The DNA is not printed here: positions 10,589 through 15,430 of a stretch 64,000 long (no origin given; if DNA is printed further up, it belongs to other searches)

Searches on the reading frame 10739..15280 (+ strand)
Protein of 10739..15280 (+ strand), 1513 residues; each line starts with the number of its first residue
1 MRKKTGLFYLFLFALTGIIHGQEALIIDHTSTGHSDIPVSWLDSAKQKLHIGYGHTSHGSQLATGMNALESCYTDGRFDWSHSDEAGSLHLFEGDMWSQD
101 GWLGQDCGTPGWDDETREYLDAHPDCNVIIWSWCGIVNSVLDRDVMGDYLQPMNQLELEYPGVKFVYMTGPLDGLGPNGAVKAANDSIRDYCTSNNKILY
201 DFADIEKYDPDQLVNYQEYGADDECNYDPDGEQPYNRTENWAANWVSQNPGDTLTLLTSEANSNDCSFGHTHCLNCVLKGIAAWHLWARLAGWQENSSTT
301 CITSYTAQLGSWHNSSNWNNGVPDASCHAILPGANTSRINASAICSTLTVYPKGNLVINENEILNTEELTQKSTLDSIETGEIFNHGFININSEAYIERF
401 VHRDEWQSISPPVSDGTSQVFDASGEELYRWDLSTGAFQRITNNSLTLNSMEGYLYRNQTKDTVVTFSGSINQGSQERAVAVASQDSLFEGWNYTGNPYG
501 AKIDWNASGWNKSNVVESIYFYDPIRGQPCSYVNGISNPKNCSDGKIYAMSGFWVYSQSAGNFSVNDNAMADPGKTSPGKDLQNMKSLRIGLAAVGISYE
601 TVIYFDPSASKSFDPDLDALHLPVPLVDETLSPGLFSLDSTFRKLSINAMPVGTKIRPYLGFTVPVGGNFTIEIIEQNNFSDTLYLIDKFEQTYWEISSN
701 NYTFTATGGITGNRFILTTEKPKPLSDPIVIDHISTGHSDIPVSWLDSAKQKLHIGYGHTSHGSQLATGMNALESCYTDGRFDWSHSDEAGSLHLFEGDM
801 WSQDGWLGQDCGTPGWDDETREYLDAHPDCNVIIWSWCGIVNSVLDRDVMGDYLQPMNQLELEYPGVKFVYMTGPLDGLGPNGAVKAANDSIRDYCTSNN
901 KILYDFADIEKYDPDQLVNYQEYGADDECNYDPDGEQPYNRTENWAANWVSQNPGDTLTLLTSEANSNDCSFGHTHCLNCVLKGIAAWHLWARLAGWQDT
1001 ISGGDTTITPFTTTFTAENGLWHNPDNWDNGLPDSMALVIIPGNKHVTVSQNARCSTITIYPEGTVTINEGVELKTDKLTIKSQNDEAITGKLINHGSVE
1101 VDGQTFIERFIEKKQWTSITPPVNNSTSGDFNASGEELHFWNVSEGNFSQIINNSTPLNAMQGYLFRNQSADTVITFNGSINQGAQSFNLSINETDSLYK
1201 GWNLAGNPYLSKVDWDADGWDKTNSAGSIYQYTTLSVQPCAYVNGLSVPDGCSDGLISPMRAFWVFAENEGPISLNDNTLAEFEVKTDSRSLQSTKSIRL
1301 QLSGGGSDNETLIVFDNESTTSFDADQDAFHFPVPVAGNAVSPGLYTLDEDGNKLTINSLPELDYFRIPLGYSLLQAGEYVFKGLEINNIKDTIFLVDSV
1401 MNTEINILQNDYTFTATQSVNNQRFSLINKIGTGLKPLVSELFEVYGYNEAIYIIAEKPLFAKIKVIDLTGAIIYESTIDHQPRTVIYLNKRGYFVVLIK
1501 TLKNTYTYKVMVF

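Call 12: search_protein_families(library=pfam, proteins=[window:10739-15280:+], max_evalue=0.001)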
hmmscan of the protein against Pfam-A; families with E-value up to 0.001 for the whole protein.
window:10739-15280:+ (1513 aa): 1 family
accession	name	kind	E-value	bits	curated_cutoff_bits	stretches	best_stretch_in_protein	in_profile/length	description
PF16525.10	MHB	-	0.00018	22.1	27.4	0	115-130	18-33/77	Haemophore, haem-binding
